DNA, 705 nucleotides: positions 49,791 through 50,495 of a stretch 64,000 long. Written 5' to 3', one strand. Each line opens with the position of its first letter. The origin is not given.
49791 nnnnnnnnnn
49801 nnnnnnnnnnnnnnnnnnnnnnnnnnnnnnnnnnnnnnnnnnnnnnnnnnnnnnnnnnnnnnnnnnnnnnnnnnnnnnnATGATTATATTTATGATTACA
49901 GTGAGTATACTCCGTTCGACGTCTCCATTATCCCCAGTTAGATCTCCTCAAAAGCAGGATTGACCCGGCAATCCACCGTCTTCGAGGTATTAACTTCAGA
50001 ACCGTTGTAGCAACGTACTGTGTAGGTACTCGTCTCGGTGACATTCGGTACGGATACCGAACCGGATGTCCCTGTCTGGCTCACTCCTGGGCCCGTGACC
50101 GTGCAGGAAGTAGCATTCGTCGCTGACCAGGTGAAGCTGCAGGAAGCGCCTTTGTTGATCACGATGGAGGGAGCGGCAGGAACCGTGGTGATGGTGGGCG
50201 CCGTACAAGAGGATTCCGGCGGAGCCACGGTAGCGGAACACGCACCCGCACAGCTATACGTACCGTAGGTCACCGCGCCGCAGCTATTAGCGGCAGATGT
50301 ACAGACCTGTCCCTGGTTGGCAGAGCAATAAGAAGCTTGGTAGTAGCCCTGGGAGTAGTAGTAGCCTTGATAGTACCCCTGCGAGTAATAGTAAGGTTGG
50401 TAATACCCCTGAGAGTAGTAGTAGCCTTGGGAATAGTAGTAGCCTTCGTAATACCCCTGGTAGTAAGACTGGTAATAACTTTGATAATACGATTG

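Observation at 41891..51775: Shared novel C-terminal ~60-aa Cys-containing domain ending C-[RQ]-V-[SN]-P-x-F-E-E-[IR] in three secreted proteins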

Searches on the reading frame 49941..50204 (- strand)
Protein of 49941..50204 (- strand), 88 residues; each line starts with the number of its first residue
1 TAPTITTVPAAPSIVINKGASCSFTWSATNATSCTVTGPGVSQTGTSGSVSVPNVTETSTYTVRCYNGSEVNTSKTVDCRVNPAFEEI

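Call 84: search_protein_families(library=pfam, proteins=[window:49941-50204:-], max_evalue=10)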
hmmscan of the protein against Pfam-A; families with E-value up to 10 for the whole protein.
seq(88 aa): 3 families
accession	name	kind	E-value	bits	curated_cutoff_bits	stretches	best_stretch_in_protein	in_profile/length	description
PF20009.4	GEVED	-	0.073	14.3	24.4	1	30-77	16-61/78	GEVED domain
PF15551.11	DUF4656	-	0.14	12.1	27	1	5-71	25-96/361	Domain of unknown function (DUF4656)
PF03318.18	ETX_MTX2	-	0.16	12.2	22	1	21-76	48-105/228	Clostridium epsilon toxin ETX/Bacillus mosquitocidal toxin MTX2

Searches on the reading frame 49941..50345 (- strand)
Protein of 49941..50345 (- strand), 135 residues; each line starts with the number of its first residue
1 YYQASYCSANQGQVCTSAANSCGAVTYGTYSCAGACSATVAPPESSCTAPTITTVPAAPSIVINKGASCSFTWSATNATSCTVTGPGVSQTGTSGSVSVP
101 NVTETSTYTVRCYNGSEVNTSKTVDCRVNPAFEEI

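Call 25: find_homologous_proteins(query=A2, max_evalue=0.001)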
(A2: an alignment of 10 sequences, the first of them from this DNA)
Query A2 (10 sequences) (135 aa, profile of the alignment): 11 proteins with E <= 0.001 among 1987 candidates.
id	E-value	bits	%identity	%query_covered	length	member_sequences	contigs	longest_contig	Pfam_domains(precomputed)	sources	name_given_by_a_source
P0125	8.8e-50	186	48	98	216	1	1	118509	-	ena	-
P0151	9.9e-50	186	48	98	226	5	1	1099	-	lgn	-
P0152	2.7e-48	181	48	96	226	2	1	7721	-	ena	-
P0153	5.4e-32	129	39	93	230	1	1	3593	-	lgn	-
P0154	2.0e-29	120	38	89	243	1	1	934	-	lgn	-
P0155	2.4e-28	117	39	89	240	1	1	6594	-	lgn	-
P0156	2.7e-24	104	38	90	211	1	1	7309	-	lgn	-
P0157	2.6e-22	97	40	95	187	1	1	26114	-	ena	-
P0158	2.9e-21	94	38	81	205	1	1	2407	-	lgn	-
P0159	2.3e-15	75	46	61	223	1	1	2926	-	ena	-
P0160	5.6e-6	44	40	86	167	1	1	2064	-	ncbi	ncbi:MAG: hypothetical protein AAB037_02030 [Chloroflexota bacterium]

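Call 29: find_homologous_proteins(query=A3, max_evalue=0.001)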
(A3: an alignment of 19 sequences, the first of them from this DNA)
Query A3 (19 sequences) (121 aa, profile of the alignment): 28 proteins with E <= 0.001 among 2847 candidates.
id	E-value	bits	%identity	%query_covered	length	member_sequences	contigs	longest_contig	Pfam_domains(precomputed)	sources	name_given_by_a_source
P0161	2.6e-39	152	50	100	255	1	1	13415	-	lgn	-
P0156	1.2e-35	140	38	100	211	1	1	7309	-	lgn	-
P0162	8.4e-26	109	37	83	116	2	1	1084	-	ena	-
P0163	4.4e-25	106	38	84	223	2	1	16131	-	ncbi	-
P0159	8.1e-24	102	46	68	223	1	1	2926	-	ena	-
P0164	4.9e-22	96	52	52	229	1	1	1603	-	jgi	jgi:hypothetical protein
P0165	7.8e-21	93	43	83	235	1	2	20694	-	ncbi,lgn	-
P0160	3.0e-20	91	40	96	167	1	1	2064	-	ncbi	ncbi:MAG: hypothetical protein AAB037_02030 [Chloroflexota bacterium]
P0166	3.1e-19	87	33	35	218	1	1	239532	-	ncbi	ncbi:MAG: hypothetical protein R3F24_04785 [Gammaproteobacteria bacterium]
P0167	1.7e-17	82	38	83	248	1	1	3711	-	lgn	-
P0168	5.9e-16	77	38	60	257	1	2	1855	-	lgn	-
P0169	2.3e-15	75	32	54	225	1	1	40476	-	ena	-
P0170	5.7e-14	70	36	69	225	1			-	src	-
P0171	1.6e-12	66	37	69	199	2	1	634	-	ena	-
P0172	7.1e-12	64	49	35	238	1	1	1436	-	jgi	jgi:hypothetical protein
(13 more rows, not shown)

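Call 34: find_encoding_contigs(protein=P0157, flank=8000, max_places=3)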
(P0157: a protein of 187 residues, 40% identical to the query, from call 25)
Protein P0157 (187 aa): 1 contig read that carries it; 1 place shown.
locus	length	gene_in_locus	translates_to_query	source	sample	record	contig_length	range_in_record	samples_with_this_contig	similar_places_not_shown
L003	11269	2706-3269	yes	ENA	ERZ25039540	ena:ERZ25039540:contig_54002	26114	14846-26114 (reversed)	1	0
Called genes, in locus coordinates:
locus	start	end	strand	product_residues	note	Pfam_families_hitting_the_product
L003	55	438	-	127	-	-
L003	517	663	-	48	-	-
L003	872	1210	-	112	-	-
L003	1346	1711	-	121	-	PF04542:Sigma70_r2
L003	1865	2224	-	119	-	-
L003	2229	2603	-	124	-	-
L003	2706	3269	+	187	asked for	-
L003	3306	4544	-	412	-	PF00795:CN_hydrolase (faint)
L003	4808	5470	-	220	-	PF01553:Acyltransferase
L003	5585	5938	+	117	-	PF08207:EFP_N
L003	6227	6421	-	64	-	PF01084:Ribosomal_S18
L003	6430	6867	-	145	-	PF00436:SSB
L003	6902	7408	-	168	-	-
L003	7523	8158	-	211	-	-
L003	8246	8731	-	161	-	PF01026:TatD_DNase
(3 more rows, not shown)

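Call 39: find_encoding_contigs(protein=P0161, flank=7000, max_places=2)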
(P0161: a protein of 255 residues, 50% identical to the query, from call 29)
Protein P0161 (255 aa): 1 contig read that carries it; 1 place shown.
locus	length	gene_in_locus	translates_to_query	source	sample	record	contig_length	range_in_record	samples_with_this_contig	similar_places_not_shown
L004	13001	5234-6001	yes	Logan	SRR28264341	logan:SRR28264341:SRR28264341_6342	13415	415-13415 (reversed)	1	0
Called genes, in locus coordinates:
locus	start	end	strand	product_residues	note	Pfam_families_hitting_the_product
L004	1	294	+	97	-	?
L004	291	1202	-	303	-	PF01040:UbiA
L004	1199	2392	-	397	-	PF13506:Glyco_transf_21, PF00535:Glycos_transf_2, PF13641:Glyco_tranf_2_3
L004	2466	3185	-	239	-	-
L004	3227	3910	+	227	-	PF01596:Methyltransf_3, PF13578:Methyltransf_24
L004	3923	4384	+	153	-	-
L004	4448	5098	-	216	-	-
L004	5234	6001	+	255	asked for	-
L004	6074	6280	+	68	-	-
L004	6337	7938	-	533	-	PF20154:LNT_N, PF00795:CN_hydrolase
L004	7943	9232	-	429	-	-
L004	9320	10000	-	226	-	-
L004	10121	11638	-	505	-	PF08245:Mur_ligase_M, PF02875:Mur_ligase_C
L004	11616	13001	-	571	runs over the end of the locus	PF03717:PBP_dimer, PF00905:Transpeptidase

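Call 40: find_encoding_contigs(protein=P0165, flank=7000, max_places=2)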
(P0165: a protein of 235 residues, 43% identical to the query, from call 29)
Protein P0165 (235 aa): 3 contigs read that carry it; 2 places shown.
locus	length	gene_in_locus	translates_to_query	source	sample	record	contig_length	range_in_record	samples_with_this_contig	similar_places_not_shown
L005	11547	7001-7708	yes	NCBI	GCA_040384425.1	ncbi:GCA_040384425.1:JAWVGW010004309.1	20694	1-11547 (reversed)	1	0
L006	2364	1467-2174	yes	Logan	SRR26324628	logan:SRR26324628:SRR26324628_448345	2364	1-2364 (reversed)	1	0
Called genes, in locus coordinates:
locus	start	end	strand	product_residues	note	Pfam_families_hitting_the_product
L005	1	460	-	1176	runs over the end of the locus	PF01471:PG_binding_1 (weak)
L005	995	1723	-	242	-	-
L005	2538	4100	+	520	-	PF17854:FtsK_alpha, PF01580:FtsK_SpoIIIE, PF09397:FtsK_gamma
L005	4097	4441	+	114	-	-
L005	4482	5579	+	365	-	PF00154:RecA_N, PF06745:ATPase (weak), PF08423:Rad51, PF01637:ATPase_2 (weak), PF21096:RecA_C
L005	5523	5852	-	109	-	-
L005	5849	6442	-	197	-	PF04542:Sigma70_r2, PF08281:Sigma70_r4_2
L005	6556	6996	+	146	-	-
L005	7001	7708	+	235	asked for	-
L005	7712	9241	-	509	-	PF20154:LNT_N, PF00795:CN_hydrolase (weak)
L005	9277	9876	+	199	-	PF08207:EFP_N (weak), PF01132:EFP (faint), PF09285:Elong-fact-P_C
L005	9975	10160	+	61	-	PF03779:SPW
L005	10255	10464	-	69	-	PF01084:Ribosomal_S18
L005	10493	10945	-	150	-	PF00436:SSB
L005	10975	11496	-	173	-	PF01250:Ribosomal_S6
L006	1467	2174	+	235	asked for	-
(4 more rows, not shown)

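Call 41: predict_structure(alignment_id=A4)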
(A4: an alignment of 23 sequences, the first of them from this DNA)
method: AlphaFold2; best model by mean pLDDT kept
length: 129 residues; sequences in the alignment: 23
mean_pLDDT: 92.7   pTM: 0.76
mean pLDDT of the five models: 92.7, 91.8, 91.4, 90.4, 89.1
residues with pLDDT >= 90: 103; 70-90: 24; 50-70: 2; < 50: 0
segments of 3 or more residues with pLDDT < 50: none
pLDDT, mean of each block of 10 residues (from residue 1): 84 91 90 90 96 93 97 97 97 95 96 96 83
secondary structure, 60 per line:
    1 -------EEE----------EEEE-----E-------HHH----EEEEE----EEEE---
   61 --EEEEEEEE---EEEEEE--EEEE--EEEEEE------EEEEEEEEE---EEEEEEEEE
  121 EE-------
elements in order: E8-10 E21-24 E45-49 E54-57 E63-70 E74-79 E82-85 E88-93 E100-108 E112-122
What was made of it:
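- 49956..50204 (-): Ig-like beta-sandwich of the 285-aa protein. The last strand includes C-R-V-N-P. AlphaFold pLDDT 92.7 with 7-8 strands (call 41).
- On Ig-like beta-sandwich fold: AlphaFold pLDDT 92.7, with strands 45-49, 54-57, 63-70, 74-79, 82-85, 88-93, 100-108 and 112-122 (call 41).
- AlphaFold on a 23-sequence alignment gives mean pLDDT 92.7, with the last strand at residues 112-122 and the tail 123-129 as coil (call 41). In the deeper-alignment model the last nine residues average pLDDT 83 (call 41). The last nine residues of the cassette model still average pLDDT 83 (call 41).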

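Call 45: fold_search(model_id=the predicted structure, library=pdb)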
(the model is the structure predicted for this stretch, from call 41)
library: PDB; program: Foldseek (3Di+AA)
matches with E <= 10: 1867; with E <= 0.001: 0
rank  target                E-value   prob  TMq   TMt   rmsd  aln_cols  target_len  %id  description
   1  9kvu                  9.7e-03  1.00  0.50  0.65   3.2        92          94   17  Structure of B1 domain in the bifunctional enzyme CelAly (released 2026-03-18)
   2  2f8v_D                2.0e-02  1.00  0.46  0.32   3.2        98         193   22  Structure of full length telethonin in complex with the N-terminus of titin (released 2006-06-27)
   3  3pdd                  2.0e-02  1.00  0.49  0.36   8.3       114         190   11  Structures of Clostridium thermocellum CbhA fibronectin(III)-like modules (released 2011-11-23)
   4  6fwx_A                2.1e-02  1.00  0.47  0.32   3.4        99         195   20  Chimeric titin Z1Z2-Z1Z2 tandem (Z1212) functionalized with a GRGDS exogenous peptide from fibronectin (released 2019-03-27)
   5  4hd9                  2.2e-02  1.00  0.49  0.34   2.8        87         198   17  Crystal structure of native human MAdCAM-1 D1D2 domain (released 2013-01-23)
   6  4x9f_A                2.2e-02  1.00  0.47  0.17   4.8        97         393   10  Crystal structure of Dscam1 isoform 6.9, N-terminal four Ig domains (released 2015-12-16)
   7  9e60_L                2.4e-02  1.00  0.41  0.47   5.3       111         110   12  Canine parvovirus subtype 2a empty capsid in complex with Fab fragments of Mab 7C8 (released 2025-01-29)
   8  8en8_D                2.4e-02  1.00  0.43  0.29   4.9       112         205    6  Cross-reactive 3180 TCR recognition of HLA-B*35:01-NP4 epitope from 1972 influenza strain (released 2024-03-27)
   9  8ht3                  2.5e-02  1.00  0.42  0.50   5.9       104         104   14  Crystal structure of immunoglobulin new antigen receptor variable domain from Okamejei kenojei (released 2023-07-05)
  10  5lfv_A                2.6e-02  1.00  0.47  0.21   6.3       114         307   15  Crystal structure of glycosylated Myelin-associated glycoprotein (MAG) Ig1-3 with soaked trisaccharide ligand (released 2016-12-14)
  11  6vrp_B                2.6e-02  1.00  0.47  0.27   8.3       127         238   11  Reverse Transcriptase Diabody with R83T Mutation (released 2021-02-10)
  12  4hbq_A                2.7e-02  1.00  0.45  0.30   3.3        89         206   17  Crystal structure of a loop deleted mutant of Human MAdCAM-1 D1D2 (released 2013-01-23)
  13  6lyn_C                2.7e-02  1.00  0.43  0.32   4.5        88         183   10  CD146 D4-D5/AA98 Fab (released 2021-02-24)
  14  9gvl_I                2.7e-02  1.00  0.44  0.26  13.5       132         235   11  type-I interferons autoantibody pmab15 in complex with Interferon alpha-2 (released 2025-10-08)
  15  5xwt_A                2.9e-02  1.00  0.47  0.18  10.3       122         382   13  Crystal structure of PTPdelta Ig1-Fn1 in complex with SALM5 LRR-Ig (released 2018-06-06)
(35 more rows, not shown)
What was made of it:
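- On Ig-like beta-sandwich fold: The top Foldseek hits are Ig/Fn3 domains with probability 1.00 and TM about 0.5, but E>=9.7e-3 (call 45).
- Closest known: Tandem bacterial Ig-like repeats of large surface proteins. Same: The same beta-sandwich fold (calls 41 and 45).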

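Call 58: find_encoding_contigs(protein=P0155, flank=7000, max_places=2)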
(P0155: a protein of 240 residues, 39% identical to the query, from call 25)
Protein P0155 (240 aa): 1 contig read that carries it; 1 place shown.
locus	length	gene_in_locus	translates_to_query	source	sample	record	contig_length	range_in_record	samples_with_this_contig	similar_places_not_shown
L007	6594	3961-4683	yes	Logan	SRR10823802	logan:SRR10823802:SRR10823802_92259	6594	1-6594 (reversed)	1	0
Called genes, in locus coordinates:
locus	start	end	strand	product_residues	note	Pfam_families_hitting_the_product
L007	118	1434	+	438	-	PF13406:SLT_2 (faint)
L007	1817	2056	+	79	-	PF01197:Ribosomal_L31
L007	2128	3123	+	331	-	PF03462:PCRF, PF00472:RF-1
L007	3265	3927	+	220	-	PF00515:TPR_1 (faint), PF13414:TPR_11 (faint), PF07719:TPR_2 (faint), PF13432:TPR_16 (faint), PF13181:TPR_8 (faint), PF13431:TPR_17 (faint)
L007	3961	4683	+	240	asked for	-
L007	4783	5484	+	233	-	PF00318:Ribosomal_S2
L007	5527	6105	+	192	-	PF00889:EF_TS, PF22566:UBA_8 (weak)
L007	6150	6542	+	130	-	-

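Call 59: find_encoding_contigs(protein=P0153, flank=7000, max_places=2)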
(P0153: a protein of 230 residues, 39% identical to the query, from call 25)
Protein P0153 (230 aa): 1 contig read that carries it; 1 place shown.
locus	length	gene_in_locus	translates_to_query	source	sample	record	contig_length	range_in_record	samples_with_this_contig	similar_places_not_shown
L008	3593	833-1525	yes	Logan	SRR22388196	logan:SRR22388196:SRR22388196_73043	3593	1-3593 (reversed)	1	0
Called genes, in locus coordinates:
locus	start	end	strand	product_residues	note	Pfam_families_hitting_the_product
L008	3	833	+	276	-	?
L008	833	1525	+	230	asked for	-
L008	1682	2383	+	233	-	PF00318:Ribosomal_S2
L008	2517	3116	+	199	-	PF00889:EF_TS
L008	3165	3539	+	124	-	-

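Call 64: find_related_loci(query=A2, collection=metagenome_contigs, flank=8000)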
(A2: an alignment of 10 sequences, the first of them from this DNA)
Query A2 (135 aa) in metagenome_contigs; peptide patterns used: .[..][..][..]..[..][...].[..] (x = any residue, [..] = any of these).
83 stretches matched a pattern; 6 encode a relative of the query (tblastn E <= 1e-3); 6 distinct loci.
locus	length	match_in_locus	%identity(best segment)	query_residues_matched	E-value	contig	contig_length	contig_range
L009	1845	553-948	89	4-135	2e-68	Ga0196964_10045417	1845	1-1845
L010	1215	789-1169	47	7-135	3e-37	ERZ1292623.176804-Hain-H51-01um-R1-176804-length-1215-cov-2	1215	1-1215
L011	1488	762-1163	36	13-135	6e-23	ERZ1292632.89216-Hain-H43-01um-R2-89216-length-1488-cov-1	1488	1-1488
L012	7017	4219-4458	49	62-135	1e-21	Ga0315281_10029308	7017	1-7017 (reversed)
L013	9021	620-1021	38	10-135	1e-18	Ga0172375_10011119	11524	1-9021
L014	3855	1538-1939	38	10-135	1e-18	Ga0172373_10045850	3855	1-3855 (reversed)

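Call 73: find_encoding_contigs(protein=P0159, flank=6000, max_places=2)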
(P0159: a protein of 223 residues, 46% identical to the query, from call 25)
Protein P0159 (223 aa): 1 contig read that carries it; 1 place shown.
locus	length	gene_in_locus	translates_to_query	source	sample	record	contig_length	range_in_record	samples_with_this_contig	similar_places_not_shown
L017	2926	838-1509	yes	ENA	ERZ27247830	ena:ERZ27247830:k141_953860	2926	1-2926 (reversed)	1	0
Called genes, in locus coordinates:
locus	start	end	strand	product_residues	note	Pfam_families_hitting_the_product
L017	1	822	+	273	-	?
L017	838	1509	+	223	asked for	-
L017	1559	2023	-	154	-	-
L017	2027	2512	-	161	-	PF07963:N_methyl, PF08334:T2SSG (weak)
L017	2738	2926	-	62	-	?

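Call 84: search_protein_families(library=pfam, proteins=[P0159], max_evalue=10)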
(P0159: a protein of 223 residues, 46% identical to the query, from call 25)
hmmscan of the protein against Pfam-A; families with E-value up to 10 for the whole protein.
P0159 (223 aa): 1 family
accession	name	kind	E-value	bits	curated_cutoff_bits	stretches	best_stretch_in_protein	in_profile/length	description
PF25549.1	DUF7927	-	0.072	13.8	31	1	108-204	10-97/132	Domain of unknown function (DUF7927)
